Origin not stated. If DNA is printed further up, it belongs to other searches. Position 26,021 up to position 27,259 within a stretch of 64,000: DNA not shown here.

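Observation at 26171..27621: Low-GC two-gene cassette: membrane-anchored protein + PD-(D/E)xK nuclease-like protein, next to the IS110 remnant. Candidate novel defense or abortive-infection module.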

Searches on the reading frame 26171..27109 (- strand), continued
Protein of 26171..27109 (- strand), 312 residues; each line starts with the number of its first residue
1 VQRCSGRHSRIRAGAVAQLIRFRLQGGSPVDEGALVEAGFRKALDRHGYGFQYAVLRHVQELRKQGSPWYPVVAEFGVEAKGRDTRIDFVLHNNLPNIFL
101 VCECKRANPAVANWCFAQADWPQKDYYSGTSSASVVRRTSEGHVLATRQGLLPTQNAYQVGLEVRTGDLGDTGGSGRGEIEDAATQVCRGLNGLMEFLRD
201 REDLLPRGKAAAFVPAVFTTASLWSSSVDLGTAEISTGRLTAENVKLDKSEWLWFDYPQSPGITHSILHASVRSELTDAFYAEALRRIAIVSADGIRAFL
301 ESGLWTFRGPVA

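Call 70: list_cluster_members(proteins=[P0003, P0035, P0050, P0100, P0037, P0093, P0116, P0064, P0080, P0098])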
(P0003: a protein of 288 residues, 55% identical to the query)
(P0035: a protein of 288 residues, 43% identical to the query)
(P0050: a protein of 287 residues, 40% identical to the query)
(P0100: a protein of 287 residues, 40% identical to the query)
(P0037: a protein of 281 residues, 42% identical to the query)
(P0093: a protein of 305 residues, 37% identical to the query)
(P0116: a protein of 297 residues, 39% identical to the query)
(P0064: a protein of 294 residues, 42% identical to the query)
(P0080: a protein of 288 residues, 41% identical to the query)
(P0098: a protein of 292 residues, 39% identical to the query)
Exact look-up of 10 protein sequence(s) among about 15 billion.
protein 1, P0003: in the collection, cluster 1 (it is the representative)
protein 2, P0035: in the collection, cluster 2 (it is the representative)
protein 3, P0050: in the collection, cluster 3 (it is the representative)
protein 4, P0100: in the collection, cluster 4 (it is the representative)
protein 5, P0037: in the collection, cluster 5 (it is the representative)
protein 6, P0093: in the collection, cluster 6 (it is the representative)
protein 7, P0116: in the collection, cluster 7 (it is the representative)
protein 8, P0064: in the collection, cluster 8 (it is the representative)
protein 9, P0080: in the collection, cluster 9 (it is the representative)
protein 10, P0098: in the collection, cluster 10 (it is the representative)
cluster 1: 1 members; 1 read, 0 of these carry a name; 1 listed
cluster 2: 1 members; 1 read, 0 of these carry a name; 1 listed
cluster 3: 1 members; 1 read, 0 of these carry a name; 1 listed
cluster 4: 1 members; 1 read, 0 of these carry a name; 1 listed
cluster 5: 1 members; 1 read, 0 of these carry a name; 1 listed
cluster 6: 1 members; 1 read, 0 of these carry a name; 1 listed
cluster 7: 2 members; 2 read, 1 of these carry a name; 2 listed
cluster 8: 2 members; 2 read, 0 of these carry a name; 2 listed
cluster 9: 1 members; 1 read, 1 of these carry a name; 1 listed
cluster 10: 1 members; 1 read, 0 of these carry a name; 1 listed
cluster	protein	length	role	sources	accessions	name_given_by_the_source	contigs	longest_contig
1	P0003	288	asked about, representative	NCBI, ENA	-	-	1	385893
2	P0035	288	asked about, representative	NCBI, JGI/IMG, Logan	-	-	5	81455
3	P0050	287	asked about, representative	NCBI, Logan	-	-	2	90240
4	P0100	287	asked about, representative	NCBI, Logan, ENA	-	-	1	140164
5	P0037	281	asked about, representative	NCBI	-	-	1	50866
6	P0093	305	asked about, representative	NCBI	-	-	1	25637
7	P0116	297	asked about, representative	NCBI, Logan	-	-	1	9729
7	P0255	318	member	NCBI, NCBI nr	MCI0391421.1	MAG: hypothetical protein MOB07_21990 [Acidobacteria bacterium] | hypothetical protein [Acidobacteriota bacterium]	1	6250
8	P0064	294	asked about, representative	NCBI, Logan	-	-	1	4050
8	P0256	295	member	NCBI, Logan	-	-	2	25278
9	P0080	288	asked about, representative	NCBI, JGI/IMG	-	hypothetical protein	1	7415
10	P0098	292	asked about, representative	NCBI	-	-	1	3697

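Call 72: find_related_loci(query=A1, collection=viral_contigs, flank=8000)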
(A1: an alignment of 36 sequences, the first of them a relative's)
Query A1 (283 aa) in viral_contigs; peptide patterns used: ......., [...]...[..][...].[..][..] (x = any residue, [..] = any of these).
32 stretches matched a pattern; 1 encode a relative of the query (tblastn E <= 1e-3); 1 distinct loci.
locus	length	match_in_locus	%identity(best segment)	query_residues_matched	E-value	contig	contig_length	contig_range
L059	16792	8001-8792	32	7-271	4e-45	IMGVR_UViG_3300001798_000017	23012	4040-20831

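Call 75: search_protein_families(library=pfam, proteins=[L059:343-1701:-, L059:1861-3276:-, L059:3243-3878:-, L059:4638-5162:-, L059:6787-7482:-, L059:9019-9636:-, L059:9875-10444:-, L059:10847-11407:+, L059:12619-13755:-, L059:15512-16549:-], max_evalue=0.001)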
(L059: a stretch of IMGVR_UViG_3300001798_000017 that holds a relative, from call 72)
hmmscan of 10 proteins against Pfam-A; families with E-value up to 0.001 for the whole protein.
L059:343-1701:- (452 aa): 1 family
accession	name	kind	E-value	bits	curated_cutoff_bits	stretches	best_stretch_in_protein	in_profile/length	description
PF06074.18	Portal_Mu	-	5.4e-33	115.2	23.9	1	50-417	6-332/336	Portal protein of Mu bacteriophage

L059:1861-3276:- (471 aa): 1 family
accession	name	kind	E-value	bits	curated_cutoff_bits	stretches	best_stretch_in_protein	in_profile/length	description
PF03237.21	Terminase_6N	-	1.2e-08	35.3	22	1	34-245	1-205/215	Terminase large subunit, T4likevirus-type, N-terminal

L059:3243-3878:- (211 aa): 1 family
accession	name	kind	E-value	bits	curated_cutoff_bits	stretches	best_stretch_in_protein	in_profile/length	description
PF03592.21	Terminase_2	-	1.9e-15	58.2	26.1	1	11-182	3-138/141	Terminase small subunit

L059:4638-5162:- (174 aa): 0 families

L059:6787-7482:- (231 aa): 1 family
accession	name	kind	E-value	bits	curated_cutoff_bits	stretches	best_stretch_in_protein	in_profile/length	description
PF01471.23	PG_binding_1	-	9.3e-13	48.6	23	1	173-229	2-57/57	Putative peptidoglycan binding domain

L059:9019-9636:- (205 aa): 2 families
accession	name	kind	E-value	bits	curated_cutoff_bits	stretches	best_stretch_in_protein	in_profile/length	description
PF01609.27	DDE_Tnp_1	-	9.3e-15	55.4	23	1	27-185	10-185/200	Transposase DDE domain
PF13586.12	DDE_Tnp_1_2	-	0.00015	22.6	29.2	1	145-201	33-85/86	Transposase DDE domain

L059:9875-10444:- (189 aa): 0 families

L059:10847-11407:+ (187 aa): 1 family
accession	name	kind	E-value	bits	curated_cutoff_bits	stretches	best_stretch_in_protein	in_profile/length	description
PF04434.22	SWIM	-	4.7e-05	23.3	19.6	1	150-172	13-35/38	SWIM zinc finger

L059:12619-13755:- (378 aa): 2 families
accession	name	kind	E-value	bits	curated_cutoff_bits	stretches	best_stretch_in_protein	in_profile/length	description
PF00589.27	Phage_integrase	-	1.6e-28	100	27.1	1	195-352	2-170/172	Phage integrase family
PF24624.1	Int_N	-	2.1e-06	28.8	27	1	92-186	24-99/100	Phage integrase, N-terminal domain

L059:15512-16549:- (345 aa): 1 family
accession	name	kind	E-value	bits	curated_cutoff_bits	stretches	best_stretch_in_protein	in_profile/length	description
PF13730.12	HTH_36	-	7e-05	23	25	1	21-75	2-55/55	Helix-turn-helix domain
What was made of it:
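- Present on a prophage (call 75).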
